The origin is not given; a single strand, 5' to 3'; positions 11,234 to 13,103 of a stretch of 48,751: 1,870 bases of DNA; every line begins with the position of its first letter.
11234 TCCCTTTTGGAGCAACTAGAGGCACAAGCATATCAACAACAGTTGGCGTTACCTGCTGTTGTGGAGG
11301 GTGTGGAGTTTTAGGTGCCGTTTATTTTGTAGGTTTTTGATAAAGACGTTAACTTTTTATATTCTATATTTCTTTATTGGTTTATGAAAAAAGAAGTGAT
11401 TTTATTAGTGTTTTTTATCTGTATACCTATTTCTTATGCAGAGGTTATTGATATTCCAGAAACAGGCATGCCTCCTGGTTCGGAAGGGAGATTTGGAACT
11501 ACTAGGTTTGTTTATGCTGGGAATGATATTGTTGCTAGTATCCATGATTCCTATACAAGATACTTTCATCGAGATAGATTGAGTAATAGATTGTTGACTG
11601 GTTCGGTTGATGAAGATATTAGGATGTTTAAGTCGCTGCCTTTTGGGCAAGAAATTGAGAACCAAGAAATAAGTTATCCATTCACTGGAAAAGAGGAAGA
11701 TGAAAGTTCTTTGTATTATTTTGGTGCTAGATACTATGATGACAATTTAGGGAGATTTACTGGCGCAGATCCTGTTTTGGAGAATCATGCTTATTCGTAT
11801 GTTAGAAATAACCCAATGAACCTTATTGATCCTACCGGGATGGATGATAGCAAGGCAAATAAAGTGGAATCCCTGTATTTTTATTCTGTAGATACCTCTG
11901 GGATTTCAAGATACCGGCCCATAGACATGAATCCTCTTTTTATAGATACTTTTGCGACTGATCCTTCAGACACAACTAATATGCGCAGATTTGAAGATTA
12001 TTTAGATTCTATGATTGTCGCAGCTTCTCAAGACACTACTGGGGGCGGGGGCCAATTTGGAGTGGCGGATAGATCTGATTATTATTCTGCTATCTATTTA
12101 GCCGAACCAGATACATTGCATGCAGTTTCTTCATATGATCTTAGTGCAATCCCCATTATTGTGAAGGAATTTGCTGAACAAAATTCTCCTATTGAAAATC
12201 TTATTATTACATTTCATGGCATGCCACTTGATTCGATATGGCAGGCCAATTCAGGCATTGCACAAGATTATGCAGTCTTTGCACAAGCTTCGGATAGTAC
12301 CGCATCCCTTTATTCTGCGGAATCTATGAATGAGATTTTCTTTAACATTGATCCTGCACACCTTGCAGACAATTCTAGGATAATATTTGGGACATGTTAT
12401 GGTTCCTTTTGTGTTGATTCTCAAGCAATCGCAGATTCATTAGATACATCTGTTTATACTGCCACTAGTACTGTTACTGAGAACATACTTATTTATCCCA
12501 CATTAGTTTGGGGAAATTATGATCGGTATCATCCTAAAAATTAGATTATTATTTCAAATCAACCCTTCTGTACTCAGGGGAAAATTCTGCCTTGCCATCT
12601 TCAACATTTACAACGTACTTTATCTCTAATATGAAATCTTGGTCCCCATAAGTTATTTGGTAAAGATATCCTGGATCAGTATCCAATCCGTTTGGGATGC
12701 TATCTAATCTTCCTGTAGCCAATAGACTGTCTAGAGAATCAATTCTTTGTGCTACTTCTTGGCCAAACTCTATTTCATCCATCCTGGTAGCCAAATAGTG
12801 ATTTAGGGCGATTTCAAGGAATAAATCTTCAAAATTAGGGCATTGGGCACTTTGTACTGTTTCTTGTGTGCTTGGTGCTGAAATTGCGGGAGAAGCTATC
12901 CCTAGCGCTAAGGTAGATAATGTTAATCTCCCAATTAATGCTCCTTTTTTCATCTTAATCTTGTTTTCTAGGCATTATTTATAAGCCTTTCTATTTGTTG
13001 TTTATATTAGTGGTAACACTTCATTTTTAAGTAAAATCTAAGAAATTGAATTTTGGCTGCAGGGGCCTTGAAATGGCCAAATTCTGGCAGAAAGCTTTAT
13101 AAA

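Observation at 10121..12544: Tandem pair of Sec-exported 'minimal RHS-core' polymorphic-toxin genes in an archaeal genome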

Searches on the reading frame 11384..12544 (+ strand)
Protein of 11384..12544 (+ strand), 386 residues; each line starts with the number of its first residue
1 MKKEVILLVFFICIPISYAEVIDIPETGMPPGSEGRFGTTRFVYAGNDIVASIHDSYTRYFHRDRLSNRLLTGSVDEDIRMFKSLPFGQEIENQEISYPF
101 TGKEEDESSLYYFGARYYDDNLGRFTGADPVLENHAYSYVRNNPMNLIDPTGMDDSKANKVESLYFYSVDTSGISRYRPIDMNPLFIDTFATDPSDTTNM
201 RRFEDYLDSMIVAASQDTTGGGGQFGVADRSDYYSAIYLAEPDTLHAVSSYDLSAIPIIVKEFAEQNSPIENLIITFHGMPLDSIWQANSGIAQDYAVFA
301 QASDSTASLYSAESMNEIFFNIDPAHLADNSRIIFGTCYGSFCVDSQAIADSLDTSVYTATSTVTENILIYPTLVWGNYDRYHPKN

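Call 3: search_protein_families(library=ncbifam, proteins=[window:11384-12544:+], max_evalue=1)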
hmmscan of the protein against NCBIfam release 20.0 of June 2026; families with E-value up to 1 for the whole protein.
window:11384-12544:+ (386 aa): 2 families
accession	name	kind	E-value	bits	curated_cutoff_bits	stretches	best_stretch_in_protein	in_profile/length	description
TIGR03696.1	Rhs_assc_core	domain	1.9e-19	69.9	32.5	1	86-153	3-76/76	RHS repeat-associated core domain-containing protein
NF041261.1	RHS_core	equivalog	0.0019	16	2000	1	100-153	1205-1261/1261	RHS element core protein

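Call 4: search_protein_families(library=pfam, proteins=[window:11384-12544:+], max_evalue=1)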
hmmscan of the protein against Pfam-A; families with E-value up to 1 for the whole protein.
window:11384-12544:+ (386 aa): 0 families

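Call 39: predict_structure(alignment_id=A5)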
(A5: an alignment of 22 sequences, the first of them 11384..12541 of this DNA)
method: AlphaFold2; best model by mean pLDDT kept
length: 386 residues; sequences in the alignment: 22
mean_pLDDT: 36.1   pTM: 0.27
mean pLDDT of the five models: 36.1, 35.1, 34.5, 33.6, 31.4
residues with pLDDT >= 90: 0; 70-90: 0; 50-70: 23; < 50: 363
segments of 3 or more residues with pLDDT < 50: 13-54, 56-204, 206-255, 266-386
pLDDT, mean of each block of 10 residues (from residue 1): 60 39 32 34 42 40 29 28 31 31 35 40 38 32 31 31 22 27 33 37 47 38 37 40 31 49 46 44 45 45 41 43 34 39 34 26 23 23 27
secondary structure, 60 per line:
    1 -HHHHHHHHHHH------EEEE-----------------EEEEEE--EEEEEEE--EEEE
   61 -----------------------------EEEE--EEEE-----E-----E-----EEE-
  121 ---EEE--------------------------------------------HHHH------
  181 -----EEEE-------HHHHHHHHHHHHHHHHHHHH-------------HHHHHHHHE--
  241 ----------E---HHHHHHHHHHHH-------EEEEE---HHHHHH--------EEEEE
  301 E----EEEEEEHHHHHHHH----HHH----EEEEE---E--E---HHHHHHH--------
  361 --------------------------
elements in order: H2-12 E19-22 E40-45 E48-54 E57-60 E90-93 E96-99 E117-119 E124-126 H171-174 E186-189 H197-216 H230-237 H255-266 E274-278 H282-287 E296-301 E306-311 H312-319 E331-335 H346-352

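Call 48: search_protein_families(library=pfam, alignment_id=A8, max_evalue=0.001)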
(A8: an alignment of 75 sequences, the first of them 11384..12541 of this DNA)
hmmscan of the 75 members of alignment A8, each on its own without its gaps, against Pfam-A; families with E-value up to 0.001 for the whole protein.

A. member 1, window:11384-12541:+ (386 aa): 0 families

B. families by the number of members that match (of 75 scanned): 6 families
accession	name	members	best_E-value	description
PF18962.6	Por_Secre_tail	3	5e-07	Secretion system C-terminal sorting domain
PF16138.10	DUF4846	2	2.1e-13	Domain of unknown function (4846)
PF13860.13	FlgD_ig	2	3.8e-09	FlgD Ig-like domain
PF14449.11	PT-TG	2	1.3e-06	Pre-toxin TG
PF05593.20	RHS_repeat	1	3.3e-11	RHS Repeat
PF00877.26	NLPC_P60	1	0.00057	NlpC/P60 family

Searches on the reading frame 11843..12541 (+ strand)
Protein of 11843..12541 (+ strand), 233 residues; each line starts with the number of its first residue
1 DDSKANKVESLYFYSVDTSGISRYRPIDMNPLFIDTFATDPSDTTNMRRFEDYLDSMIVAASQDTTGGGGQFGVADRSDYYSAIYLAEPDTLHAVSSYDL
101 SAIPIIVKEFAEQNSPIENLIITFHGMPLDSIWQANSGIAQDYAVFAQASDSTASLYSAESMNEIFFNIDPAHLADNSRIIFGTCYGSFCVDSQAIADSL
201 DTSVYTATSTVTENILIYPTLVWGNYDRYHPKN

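Call 15: search_solved_structures(query=window:11843-12541:+, max_evalue=10)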
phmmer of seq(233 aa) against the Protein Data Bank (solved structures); distinct sequences matched with E-value up to 10: 1.
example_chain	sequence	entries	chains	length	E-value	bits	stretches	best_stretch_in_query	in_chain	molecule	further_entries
5hos_A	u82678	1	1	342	0.28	14.5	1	160-225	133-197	Cellulase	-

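Call 16: find_homologous_proteins(query=window:11843-12541:+, max_evalue=0.01)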
Query seq(233 aa) (233 aa): 5 proteins with E <= 0.01 among 190 candidates.
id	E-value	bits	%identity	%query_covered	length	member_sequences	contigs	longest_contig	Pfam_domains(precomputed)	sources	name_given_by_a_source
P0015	7.8e-149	512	100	100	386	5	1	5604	-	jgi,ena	-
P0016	1.6e-103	364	71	100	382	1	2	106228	-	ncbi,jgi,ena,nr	ncbi:RHS repeat-associated core domain-containing protein [archaeon]|jgi:RHS repeat-associated prote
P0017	1.6e-103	364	71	100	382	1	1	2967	-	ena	-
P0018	1.9e-101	357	70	100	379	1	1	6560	-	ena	-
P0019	1.9e-97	344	69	97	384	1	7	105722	-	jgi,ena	jgi:RHS repeat-associated protein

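Call 17: find_encoding_contigs(protein=P0016, flank=8000, max_places=3)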
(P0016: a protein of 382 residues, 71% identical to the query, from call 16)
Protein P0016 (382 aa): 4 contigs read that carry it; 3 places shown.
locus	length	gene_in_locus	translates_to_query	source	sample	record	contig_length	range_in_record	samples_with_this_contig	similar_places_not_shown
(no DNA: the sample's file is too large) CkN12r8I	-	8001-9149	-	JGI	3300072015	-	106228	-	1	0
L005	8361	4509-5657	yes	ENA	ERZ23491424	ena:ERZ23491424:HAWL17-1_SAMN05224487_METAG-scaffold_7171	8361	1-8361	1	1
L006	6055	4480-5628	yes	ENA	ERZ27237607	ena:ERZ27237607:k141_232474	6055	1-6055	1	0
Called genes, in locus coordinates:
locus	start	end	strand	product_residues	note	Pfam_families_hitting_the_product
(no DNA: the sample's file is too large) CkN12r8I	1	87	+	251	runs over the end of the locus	PF00142:Fer4_NifH (faint), PF01656:CbiA, PF10609:ParA, PF13614:AAA_31, PF13500:AAA_26 (weak)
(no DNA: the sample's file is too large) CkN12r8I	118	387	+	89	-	-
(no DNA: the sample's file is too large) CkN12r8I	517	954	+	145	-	PF00583:Acetyltransf_1, PF13508:Acetyltransf_7 (weak)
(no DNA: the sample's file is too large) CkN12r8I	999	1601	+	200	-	PF02517:Rce1-like (weak)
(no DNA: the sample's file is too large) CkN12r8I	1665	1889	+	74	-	-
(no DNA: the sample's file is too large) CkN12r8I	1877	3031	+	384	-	PF00152:tRNA-synt_2 (faint), PF01409:tRNA-synt_2d, PF13393:tRNA-synt_His, PF00587:tRNA-synt_2b (weak), PF03129:HGTP_anticodon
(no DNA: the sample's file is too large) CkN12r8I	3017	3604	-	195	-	-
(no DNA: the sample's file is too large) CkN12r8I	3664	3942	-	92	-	-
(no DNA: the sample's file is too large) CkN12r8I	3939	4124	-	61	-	-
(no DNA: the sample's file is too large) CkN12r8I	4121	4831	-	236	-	PF02616:SMC_ScpA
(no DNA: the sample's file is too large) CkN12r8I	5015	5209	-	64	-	PF01599:Ribosomal_S27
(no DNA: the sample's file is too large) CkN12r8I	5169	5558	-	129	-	PF01282:Ribosomal_S24e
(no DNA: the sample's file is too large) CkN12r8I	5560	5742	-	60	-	PF06093:Spt4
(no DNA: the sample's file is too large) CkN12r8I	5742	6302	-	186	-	PF03876:SHS2_Rpb7-N, PF00575:S1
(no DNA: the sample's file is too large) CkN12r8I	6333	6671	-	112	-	PF18477:PIN_9, PF02639:DUF188 (weak)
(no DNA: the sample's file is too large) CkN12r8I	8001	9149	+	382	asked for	-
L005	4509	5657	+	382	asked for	-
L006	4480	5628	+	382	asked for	-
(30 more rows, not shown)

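Call 18: find_encoding_contigs(protein=P0019, flank=8000, max_places=3)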
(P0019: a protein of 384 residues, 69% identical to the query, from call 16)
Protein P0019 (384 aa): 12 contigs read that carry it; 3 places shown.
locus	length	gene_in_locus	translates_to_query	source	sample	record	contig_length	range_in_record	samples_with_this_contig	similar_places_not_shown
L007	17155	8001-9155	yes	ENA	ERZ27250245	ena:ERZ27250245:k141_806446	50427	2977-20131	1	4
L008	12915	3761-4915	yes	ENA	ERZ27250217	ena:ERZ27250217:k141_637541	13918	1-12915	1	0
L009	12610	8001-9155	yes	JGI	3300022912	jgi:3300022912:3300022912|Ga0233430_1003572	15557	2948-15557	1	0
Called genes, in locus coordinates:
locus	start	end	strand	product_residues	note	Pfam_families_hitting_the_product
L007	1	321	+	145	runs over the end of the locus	-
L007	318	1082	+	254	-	PF00142:Fer4_NifH (faint), PF01656:CbiA, PF10609:ParA, PF13614:AAA_31, PF13500:AAA_26 (weak)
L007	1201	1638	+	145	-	PF00583:Acetyltransf_1, PF13508:Acetyltransf_7 (weak)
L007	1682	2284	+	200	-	PF02517:Rce1-like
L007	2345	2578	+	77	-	-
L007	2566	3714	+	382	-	PF00152:tRNA-synt_2 (weak), PF01409:tRNA-synt_2d, PF13393:tRNA-synt_His, PF00587:tRNA-synt_2b, PF03129:HGTP_anticodon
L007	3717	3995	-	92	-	-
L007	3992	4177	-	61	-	-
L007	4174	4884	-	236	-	PF02616:SMC_ScpA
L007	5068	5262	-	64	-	PF01599:Ribosomal_S27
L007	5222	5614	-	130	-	PF01282:Ribosomal_S24e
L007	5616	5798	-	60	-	PF06093:Spt4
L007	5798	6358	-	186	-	PF03876:SHS2_Rpb7-N, PF00575:S1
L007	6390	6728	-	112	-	PF18477:PIN_9, PF02639:DUF188 (weak)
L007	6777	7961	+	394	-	-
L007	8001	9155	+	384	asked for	-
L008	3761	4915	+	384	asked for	-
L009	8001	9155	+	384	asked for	-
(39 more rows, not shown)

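Call 72: search_protein_families(library=pfam, proteins=[window:11843-12541:+], max_evalue=10)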
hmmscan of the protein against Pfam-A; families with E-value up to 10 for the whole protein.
seq(233 aa): 0 families

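Call 79: search_dna_similar(query=window:11843-12541:+, collection=plasmids, mode=protein, max_evalue=0.01, max_rows=8)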
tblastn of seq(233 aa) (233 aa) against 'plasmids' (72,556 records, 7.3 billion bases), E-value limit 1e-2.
No match.

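Call 83: search_solved_structures(query=A11, max_evalue=10, show_alignments=2)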
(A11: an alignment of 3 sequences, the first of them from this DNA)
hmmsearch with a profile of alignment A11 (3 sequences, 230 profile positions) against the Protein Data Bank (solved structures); distinct sequences matched with E-value up to 10: 3.
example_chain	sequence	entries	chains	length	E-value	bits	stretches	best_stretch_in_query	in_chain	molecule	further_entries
5w53_A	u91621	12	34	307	0.071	16.4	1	10-68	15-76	Reticulocyte binding protein 2, putative | Reticulocyte binding protein 2b | Plasmodium vivax reticulocyte binding protein 2b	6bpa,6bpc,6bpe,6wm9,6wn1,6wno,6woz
9dzc_A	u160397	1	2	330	0.077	16.3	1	10-61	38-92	Reticulocyte-binding protein 2b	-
9dzd_A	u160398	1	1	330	0.088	16.1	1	10-60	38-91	Reticulocyte-binding protein 2b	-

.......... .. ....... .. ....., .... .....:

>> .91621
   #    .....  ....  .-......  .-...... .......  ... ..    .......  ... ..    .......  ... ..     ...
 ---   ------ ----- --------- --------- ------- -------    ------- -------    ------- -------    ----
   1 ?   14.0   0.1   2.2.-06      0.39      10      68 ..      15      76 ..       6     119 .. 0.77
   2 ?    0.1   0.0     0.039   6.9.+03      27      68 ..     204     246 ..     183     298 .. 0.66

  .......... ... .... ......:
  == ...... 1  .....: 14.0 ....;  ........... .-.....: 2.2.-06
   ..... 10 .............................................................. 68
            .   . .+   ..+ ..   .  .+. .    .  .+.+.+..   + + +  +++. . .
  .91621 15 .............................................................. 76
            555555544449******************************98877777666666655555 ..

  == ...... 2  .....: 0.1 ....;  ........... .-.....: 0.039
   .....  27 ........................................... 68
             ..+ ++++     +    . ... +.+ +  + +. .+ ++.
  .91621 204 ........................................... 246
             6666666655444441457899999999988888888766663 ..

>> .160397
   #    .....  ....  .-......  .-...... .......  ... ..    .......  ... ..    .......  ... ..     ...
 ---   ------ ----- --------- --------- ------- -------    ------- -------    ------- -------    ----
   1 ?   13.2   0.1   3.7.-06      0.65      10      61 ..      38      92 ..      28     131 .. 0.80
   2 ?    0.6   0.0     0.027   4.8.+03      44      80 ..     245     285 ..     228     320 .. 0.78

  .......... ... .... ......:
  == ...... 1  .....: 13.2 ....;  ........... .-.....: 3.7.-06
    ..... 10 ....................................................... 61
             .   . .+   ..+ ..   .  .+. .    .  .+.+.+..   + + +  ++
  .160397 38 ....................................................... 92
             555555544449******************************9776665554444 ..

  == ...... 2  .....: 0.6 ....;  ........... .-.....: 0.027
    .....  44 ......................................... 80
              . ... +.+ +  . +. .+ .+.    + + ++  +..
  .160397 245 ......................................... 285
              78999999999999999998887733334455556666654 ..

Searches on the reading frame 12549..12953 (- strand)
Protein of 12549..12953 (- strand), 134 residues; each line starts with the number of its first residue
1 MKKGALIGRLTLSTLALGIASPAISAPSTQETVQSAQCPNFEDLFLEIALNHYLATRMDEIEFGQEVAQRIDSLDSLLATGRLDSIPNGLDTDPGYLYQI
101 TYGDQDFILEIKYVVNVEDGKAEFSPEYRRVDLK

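Call 3: search_protein_families(library=ncbifam, proteins=[window:12549-12953:-], max_evalue=1)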
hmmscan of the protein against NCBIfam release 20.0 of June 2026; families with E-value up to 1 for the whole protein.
window:12549-12953:- (134 aa): 0 families

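Call 4: search_protein_families(library=pfam, proteins=[window:12549-12953:-], max_evalue=1)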
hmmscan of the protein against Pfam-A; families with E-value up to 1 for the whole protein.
window:12549-12953:- (134 aa): 0 families

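Call 72: search_protein_families(library=pfam, proteins=[window:12552-12953:-], max_evalue=10)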
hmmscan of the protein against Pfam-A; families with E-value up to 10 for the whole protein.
window:12552-12953:- (134 aa): 0 families

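Call 77: find_related_loci(query=A2, collection=metagenome_contigs, flank=5000)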
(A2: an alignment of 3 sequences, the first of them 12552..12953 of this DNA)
Query A2 (134 aa) in metagenome_contigs; peptide patterns used: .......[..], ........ (x = any residue, [..] = any of these).
80 stretches matched a pattern; 2 encode a relative of the query (tblastn E <= 1e-3); 2 distinct loci.
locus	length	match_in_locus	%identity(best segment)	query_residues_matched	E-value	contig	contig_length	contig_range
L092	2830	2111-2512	84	1-134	1e-76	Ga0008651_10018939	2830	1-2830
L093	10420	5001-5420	74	1-134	2e-66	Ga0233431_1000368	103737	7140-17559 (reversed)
